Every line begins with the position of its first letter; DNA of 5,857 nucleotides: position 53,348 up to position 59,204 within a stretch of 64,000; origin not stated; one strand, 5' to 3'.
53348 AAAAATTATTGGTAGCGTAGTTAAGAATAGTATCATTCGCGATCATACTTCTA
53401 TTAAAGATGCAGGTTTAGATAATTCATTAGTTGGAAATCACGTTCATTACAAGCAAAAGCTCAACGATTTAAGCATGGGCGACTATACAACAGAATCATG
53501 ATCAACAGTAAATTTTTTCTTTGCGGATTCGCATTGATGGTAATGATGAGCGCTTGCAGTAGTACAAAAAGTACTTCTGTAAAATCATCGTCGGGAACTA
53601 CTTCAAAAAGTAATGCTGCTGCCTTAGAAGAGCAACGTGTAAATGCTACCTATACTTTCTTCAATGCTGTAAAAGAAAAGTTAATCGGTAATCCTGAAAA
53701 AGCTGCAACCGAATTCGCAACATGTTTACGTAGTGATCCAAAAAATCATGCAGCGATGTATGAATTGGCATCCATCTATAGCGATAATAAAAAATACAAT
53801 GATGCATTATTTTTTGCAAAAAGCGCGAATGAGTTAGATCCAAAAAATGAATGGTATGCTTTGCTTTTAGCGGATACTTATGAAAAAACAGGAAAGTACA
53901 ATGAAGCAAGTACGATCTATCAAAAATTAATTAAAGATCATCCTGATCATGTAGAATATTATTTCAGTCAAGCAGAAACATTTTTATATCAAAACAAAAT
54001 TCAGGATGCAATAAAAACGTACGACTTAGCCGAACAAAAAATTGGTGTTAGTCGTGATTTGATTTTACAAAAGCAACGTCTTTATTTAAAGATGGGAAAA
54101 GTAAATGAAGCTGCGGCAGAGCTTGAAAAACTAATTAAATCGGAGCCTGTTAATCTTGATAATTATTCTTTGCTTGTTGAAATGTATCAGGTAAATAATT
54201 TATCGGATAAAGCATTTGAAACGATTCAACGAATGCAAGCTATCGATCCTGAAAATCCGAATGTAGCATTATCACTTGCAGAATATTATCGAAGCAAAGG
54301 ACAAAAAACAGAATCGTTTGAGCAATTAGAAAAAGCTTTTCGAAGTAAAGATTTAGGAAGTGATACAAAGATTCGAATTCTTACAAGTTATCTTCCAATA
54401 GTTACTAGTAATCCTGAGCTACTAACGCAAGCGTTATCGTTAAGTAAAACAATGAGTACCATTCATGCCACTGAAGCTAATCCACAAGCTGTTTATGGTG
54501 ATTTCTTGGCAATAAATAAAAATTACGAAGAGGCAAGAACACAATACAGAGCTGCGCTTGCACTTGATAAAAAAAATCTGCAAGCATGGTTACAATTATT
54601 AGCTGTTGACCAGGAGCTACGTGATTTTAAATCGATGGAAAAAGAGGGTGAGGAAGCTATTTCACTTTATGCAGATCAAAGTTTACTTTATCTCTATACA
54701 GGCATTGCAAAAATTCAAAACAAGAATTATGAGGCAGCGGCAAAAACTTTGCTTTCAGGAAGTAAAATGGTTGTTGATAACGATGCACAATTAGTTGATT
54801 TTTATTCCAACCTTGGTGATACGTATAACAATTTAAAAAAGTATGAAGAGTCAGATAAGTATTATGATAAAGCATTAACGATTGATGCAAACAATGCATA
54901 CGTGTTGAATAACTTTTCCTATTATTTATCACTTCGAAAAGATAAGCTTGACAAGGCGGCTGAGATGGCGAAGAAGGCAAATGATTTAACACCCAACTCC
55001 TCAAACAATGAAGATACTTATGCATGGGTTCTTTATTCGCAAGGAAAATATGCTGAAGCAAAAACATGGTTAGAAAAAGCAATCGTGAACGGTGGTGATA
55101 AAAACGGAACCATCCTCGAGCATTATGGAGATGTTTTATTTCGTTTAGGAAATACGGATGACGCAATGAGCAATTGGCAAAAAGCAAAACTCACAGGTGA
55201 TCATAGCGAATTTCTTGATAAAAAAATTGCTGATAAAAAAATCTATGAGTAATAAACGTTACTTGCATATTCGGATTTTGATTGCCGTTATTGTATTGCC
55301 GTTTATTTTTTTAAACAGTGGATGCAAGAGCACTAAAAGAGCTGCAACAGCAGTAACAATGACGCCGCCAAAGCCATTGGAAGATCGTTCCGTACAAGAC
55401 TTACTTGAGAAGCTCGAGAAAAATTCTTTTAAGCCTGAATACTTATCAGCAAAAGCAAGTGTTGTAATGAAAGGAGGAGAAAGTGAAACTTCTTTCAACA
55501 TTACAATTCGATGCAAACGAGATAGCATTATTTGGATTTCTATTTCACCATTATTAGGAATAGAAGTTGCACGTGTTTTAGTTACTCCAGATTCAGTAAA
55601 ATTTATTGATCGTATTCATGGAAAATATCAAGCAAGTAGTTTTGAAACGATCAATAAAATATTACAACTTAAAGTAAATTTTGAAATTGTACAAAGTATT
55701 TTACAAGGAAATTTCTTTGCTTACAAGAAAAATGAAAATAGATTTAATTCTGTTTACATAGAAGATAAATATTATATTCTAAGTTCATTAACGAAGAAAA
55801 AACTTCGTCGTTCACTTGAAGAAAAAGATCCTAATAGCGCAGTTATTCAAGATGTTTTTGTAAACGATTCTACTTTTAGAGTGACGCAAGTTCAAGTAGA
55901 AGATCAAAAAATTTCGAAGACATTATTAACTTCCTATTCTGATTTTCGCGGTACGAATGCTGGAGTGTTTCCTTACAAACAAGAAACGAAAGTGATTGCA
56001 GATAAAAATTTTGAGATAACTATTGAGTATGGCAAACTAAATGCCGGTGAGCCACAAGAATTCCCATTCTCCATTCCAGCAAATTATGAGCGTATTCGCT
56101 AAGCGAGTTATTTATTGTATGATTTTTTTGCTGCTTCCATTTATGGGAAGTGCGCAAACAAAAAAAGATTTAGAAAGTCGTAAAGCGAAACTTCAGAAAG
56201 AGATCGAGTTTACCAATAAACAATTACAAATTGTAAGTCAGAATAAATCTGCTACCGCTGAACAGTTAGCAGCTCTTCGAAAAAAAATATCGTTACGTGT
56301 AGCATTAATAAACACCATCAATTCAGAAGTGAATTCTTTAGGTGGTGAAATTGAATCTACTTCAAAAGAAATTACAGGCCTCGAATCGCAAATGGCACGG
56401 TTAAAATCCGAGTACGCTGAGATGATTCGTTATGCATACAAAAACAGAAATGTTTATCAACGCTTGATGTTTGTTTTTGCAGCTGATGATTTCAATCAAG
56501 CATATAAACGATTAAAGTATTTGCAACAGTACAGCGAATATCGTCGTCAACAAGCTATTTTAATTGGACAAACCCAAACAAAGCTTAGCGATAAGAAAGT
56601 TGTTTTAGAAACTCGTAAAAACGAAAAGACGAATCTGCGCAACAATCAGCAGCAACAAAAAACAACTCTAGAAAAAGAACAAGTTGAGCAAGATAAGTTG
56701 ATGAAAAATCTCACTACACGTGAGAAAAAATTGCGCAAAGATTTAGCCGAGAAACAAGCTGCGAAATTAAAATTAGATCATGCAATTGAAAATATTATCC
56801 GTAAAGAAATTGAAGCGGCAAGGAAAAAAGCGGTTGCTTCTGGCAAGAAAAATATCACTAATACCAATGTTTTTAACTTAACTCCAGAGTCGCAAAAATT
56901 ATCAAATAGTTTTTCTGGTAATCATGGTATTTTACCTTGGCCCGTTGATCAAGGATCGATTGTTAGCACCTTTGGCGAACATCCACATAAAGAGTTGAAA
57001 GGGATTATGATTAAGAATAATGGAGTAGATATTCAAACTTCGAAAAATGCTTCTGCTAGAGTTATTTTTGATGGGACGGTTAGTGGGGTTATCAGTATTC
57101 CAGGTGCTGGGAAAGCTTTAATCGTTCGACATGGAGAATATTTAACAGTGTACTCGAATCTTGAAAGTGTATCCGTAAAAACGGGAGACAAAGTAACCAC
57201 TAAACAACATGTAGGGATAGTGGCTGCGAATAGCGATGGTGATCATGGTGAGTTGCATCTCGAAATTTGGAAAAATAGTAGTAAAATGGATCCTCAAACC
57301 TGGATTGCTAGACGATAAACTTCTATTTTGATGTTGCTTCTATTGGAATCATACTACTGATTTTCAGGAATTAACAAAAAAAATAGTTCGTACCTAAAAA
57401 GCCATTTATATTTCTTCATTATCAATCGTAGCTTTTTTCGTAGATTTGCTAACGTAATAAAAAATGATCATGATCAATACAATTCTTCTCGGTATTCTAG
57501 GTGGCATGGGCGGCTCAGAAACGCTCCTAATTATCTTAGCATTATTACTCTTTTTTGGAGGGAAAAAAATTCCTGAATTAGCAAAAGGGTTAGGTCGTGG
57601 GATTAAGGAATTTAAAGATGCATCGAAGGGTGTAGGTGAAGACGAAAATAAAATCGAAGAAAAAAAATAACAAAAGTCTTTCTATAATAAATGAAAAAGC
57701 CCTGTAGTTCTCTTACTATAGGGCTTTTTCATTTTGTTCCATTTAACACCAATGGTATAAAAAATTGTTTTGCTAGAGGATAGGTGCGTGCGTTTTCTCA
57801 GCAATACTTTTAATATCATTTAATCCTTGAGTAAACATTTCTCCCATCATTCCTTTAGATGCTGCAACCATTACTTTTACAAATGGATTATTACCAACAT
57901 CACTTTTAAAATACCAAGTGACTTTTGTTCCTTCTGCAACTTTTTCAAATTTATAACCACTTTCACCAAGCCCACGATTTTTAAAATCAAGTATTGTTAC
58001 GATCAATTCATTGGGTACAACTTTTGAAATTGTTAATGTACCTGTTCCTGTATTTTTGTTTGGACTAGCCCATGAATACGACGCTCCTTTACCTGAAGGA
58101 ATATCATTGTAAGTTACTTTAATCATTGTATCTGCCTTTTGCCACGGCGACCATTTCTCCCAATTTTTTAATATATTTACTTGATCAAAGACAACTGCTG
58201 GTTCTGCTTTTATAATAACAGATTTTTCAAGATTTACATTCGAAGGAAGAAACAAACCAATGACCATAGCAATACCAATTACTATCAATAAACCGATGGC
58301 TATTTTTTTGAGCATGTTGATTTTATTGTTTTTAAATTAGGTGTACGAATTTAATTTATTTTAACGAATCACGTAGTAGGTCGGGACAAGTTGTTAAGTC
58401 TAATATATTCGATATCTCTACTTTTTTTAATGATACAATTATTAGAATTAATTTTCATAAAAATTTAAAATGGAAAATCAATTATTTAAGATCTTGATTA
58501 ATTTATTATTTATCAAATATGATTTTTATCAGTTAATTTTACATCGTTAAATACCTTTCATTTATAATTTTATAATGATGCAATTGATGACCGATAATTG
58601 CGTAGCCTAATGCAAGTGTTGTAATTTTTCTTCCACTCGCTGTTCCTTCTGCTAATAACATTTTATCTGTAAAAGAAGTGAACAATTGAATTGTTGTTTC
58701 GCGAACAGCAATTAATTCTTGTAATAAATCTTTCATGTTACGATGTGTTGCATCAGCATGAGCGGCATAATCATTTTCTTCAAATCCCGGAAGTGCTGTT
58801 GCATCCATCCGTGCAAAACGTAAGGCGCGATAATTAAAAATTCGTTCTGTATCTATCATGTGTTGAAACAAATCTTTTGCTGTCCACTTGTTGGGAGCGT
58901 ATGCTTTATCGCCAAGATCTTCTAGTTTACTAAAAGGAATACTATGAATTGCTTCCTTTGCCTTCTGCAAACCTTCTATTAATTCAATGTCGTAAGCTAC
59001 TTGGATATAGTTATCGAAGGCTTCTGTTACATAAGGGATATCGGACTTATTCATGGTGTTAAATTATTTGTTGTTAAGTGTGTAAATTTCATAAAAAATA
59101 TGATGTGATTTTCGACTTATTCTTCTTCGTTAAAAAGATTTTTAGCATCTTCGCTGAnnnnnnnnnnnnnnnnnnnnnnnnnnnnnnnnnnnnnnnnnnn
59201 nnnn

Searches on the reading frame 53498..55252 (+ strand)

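Call 49: search_protein_families(library=pfam, proteins=[window:53498-55252:+], max_evalue=0.001)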
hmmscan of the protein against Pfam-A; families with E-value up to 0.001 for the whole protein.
window:53498-55252:+ (584 aa): 23 families
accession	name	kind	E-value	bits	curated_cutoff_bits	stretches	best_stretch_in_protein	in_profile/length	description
PF13432.12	TPR_16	-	1.9e-31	108.5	32.7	1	122-179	1-58/65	Tetratricopeptide repeat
PF07719.23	TPR_2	-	3.9e-30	101.9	27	0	434-466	2-34/34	Tetratricopeptide repeat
PF13428.12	TPR_14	-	6.4e-29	97.9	23.5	2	121-160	4-43/44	Tetratricopeptide repeat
PF14559.12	TPR_19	-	7.7e-28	97.1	25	1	97-154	4-61/68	Tetratricopeptide repeat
PF13181.12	TPR_8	-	2.9e-24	83.6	25.7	1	434-466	2-34/34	Tetratricopeptide repeat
PF13431.12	TPR_17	-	5.7e-23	79.7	24.4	0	75-104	4-33/34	Tetratricopeptide repeat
PF12895.13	ANAPC3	-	2.1e-21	76.4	27.2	3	96-175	1-79/82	Anaphase-promoting complex, cyclosome, subunit 3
PF13424.12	TPR_12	-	2e-20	73.2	30.1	0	436-494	6-71/77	Tetratricopeptide repeat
PF13374.12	TPR_10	-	5e-18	64.9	27.5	0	435-462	4-31/42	Tetratricopeptide repeat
PF13414.12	TPR_11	-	1.7e-16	60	26.8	1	339-367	6-34/42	TPR repeat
PF00515.34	TPR_1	-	1.2e-14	53.9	27.8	1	434-466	2-34/34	Tetratricopeptide repeat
PF23914.1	TPR_CcmH_CycH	-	2.8e-13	50.5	42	1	75-183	41-152/158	Cytochrome c-type biogenesis protein H TPR domain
PF13174.12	TPR_6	-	2.4e-12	47.1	26.3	1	122-151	4-33/33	Tetratricopeptide repeat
PF25064.1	ARM_TT21_5th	-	3e-09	37.7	27.8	0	198-294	13-112/117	TT21 fifth ARM repeats domain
PF13176.12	TPR_7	-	1.5e-07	31.4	27.9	0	123-151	4-34/36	Tetratricopeptide repeat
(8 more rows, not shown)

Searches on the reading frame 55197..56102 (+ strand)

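Call 49: search_protein_families(library=pfam, proteins=[window:55197-56102:+], max_evalue=0.001)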
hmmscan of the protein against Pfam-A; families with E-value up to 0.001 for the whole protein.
window:55197-56102:+ (301 aa): 1 family
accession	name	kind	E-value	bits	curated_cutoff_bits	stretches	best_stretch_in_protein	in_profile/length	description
PF14125.13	DUF4292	-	6.9e-46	157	23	1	81-300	5-209/209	Domain of unknown function (DUF4292)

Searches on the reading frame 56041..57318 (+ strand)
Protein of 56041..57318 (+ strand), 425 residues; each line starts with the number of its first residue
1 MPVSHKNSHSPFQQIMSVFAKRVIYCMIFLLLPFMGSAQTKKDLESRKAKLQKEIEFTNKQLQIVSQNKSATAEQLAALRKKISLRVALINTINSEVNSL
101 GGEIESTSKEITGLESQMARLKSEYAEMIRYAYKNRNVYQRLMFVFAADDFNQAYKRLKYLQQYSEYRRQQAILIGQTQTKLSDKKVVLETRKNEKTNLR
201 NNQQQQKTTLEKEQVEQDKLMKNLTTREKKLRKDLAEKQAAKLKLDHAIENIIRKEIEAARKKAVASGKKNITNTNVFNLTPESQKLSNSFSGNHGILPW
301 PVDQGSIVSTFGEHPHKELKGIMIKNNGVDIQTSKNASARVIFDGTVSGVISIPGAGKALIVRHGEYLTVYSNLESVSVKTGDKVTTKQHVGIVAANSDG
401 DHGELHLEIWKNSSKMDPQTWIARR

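Call 49: search_protein_families(library=pfam, proteins=[window:56041-57318:+], max_evalue=0.001)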
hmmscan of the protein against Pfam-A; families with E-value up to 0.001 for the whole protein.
window:56041-57318:+ (425 aa): 1 family
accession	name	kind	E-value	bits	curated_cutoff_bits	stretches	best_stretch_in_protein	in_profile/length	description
PF01551.29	Peptidase_M23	-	2e-15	57.2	28.7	1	326-418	3-96/96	Peptidase family M23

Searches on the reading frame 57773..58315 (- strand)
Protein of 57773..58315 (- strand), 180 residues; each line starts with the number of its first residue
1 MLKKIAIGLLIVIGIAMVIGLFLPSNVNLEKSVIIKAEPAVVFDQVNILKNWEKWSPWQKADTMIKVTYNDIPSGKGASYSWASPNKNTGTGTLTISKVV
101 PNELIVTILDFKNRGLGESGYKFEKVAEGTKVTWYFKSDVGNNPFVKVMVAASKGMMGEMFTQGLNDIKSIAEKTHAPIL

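Call 49: search_protein_families(library=pfam, proteins=[window:57773-58315:-], max_evalue=0.001)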
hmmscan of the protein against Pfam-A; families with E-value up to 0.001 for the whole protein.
window:57773-58315:- (180 aa): 1 family
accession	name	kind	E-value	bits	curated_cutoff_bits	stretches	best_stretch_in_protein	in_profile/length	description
PF10604.15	Polyketide_cyc2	-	5e-13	50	27.4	1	28-173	3-142/142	Polyketide cyclase / dehydrase and lipid transport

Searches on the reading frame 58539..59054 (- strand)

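Call 49: search_protein_families(library=pfam, proteins=[window:58539-59054:-], max_evalue=0.001)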
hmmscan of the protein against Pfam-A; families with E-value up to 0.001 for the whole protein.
window:58539-59054:- (171 aa): 1 family
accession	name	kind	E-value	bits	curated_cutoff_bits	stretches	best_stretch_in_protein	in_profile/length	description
PF12867.12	DinB_2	-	1.4e-13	51.9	24.8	1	48-164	21-128/128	DinB superfamily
